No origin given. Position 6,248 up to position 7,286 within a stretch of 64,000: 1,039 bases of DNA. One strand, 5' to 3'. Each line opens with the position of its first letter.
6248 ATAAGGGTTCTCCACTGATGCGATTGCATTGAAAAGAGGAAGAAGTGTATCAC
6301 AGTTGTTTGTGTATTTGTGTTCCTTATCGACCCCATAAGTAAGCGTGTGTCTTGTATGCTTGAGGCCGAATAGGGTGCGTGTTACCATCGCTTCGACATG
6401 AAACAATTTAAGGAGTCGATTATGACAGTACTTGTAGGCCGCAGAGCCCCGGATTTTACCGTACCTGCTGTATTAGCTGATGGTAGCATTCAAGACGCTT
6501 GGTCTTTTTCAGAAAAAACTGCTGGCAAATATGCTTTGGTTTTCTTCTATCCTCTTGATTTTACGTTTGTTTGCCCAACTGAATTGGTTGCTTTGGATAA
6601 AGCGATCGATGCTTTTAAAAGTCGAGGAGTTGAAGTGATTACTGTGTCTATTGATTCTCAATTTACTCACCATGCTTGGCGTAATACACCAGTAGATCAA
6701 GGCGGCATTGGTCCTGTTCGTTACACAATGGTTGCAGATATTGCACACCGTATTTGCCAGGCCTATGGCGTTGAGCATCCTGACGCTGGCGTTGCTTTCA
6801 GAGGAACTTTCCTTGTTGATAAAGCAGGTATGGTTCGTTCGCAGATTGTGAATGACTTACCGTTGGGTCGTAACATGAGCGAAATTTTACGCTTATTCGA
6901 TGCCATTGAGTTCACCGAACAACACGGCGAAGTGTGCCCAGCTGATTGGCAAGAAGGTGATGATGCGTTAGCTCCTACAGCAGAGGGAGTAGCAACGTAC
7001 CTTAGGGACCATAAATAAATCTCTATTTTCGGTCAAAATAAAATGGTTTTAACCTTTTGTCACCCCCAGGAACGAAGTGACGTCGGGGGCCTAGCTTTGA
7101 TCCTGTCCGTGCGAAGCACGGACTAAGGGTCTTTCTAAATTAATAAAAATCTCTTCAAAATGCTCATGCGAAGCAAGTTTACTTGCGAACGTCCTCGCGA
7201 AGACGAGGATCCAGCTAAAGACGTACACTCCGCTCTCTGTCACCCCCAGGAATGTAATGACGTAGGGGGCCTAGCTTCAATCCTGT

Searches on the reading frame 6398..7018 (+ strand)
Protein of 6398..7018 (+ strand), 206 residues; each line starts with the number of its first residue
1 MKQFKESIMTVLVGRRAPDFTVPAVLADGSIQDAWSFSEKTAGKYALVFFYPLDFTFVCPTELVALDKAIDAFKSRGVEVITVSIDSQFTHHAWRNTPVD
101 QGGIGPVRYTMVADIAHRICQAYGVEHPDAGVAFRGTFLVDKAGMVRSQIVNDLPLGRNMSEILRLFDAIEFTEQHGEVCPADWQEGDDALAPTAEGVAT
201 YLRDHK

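Call 13: search_protein_families(library=ncbifam, proteins=[window:6398-7018:+])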
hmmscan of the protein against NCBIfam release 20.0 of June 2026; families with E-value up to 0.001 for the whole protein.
window:6398-7018:+ (206 aa): 10 families
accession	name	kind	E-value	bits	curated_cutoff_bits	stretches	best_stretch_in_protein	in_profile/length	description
NF011576.0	PRK15000.1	subfamily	5.2e-85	284.2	301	1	11-203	2-194/200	peroxiredoxin C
TIGR03137.1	AhpC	equivalog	5.3e-46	156.7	272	1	13-196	4-182/187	alkyl hydroperoxide reductase subunit C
NF040737.1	peroxi_PrxU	equivalog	9.7e-45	153.1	270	1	4-200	29-224/233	thioredoxin-dependent peroxiredoxin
NF009668.0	PRK13189.1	equivalog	9.2e-36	123.1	211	1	5-199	4-196/224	peroxiredoxin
NF009669.0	PRK13190.1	equivalog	7.2e-32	110.2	261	1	9-196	1-180/203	putative peroxiredoxin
NF009670.0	PRK13191.1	equivalog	3.6e-24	85.5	374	1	12-186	8-176/215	putative peroxiredoxin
NF010122.0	PRK13599.1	equivalog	4.2e-23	81.9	456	1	33-185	23-175/220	peroxiredoxin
NF006960.0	PRK09437.1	equivalog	1.3e-07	31.7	140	1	11-147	4-133/156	thioredoxin-dependent thiol peroxidase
NF002854.0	PRK03147.1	subfamily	1.1e-06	28.7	170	1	7-152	32-158/176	thiol-disulfide oxidoreductase ResA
NF045827.1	perox_SUH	exception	0.00072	19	298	1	43-164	44-162/178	thiol peroxidase Prx-SUH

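Call 14: find_encoding_contigs(protein=window:6398-7018:+, flank=2000, max_places=4)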
Protein window:6398-7018:+ (206 aa): no gene with exactly this product is on record in the collection.

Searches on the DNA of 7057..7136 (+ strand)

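Call 40: build_rna_model(alignment_id=A2, structure=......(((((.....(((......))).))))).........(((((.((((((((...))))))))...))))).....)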
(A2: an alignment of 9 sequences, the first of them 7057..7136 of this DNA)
Model R1 built from alignment A2 (9 sequences, 81 columns); structure: as given.
model positions 80; base pairs 21; branch points 1; effective number of sequences 1.76; information 0.709 bits per position. Calibrated on 0.2 Mb of random sequence (short: E-values are rough).
structure used (alignment columns):
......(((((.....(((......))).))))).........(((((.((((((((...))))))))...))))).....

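Call 41: search_with_rna_model(model_id=R1, source=window, filters=off, max_evalue=10, show_alignments=0)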
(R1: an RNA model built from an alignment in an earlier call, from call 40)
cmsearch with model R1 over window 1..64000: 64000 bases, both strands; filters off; matches with E-value up to 10: 23.
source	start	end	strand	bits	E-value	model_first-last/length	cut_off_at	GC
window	7057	7136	+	101.9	1.1e-21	1-80/80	no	0.57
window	7237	7316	+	93.4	1.1e-19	1-80/80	no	0.51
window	29680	29757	+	92.6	1.6e-19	1-80/80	no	0.45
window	29820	29900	-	92.2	2e-19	1-80/80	no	0.53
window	26189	26266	+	91.6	2.8e-19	1-80/80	no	0.44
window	19565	19643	-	91.4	3.1e-19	1-80/80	no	0.48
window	19423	19503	+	91.4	3.1e-19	1-80/80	no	0.48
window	44308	44388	-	81.4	6.4e-17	1-80/80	no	0.49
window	37166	37241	+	78.4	3.1e-16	1-80/80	no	0.49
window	7378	7462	-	32.6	1.2e-05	1-80/80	no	0.41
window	26231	26261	-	14.3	0.2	43-75/80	no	0.39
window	29722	29752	-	13.2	0.36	43-75/80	no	0.42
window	7625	7696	+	10.9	1.2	1-80/80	no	0.32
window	7105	7123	-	10.2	1.8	49-67/80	no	0.68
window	26655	26726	+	9.8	2.3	1-80/80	no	0.44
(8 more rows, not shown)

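Call 46: search_with_rna_model(model_id=R1, sources=[L015, L018, L019, L020, L021, L022, L023, L024, L025], filters=default, max_evalue=10)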
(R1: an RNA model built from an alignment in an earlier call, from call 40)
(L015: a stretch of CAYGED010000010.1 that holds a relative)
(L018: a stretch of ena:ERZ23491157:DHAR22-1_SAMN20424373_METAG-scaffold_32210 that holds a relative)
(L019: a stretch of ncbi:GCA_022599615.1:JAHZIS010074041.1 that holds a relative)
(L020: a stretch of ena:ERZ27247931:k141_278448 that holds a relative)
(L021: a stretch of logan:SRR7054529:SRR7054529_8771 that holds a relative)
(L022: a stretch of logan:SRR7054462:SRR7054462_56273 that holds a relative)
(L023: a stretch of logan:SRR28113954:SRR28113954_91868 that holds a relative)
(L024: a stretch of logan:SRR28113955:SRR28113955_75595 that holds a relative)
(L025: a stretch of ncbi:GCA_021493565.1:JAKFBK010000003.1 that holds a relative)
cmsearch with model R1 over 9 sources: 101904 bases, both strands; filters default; matches with E-value up to 10: 0.
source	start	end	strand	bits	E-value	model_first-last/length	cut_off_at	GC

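Call 71: search_with_rna_model(model_id=R1, source=window, filters=default, max_evalue=0.001, make_alignment=true, show_alignments=0)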
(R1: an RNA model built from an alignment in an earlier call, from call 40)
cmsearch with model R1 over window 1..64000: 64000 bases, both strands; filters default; matches with E-value up to 0.001: 10.
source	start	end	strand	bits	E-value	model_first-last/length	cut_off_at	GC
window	7057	7136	+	102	1.1e-21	1-80/80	no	0.57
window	7237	7316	+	93.4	1.1e-19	1-80/80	no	0.51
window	29680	29757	+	92.6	1.6e-19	1-80/80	no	0.45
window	29820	29900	-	92.3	2e-19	1-80/80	no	0.53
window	26189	26266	+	91.6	2.8e-19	1-80/80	no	0.44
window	19565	19643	-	91.4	3e-19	1-80/80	no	0.48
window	19423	19503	+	91.4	3e-19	1-80/80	no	0.48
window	44308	44388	-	81.4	6.3e-17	1-80/80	no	0.49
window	37166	37241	+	78.4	3.1e-16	1-80/80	no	0.49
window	7378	7462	-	32.7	1.2e-05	1-80/80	no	0.41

Alignment A4: 10 matches aligned to the model, 87 columns, each read 5' to 3' on its own strand. Consensus structure (alignment columns), stored with it:
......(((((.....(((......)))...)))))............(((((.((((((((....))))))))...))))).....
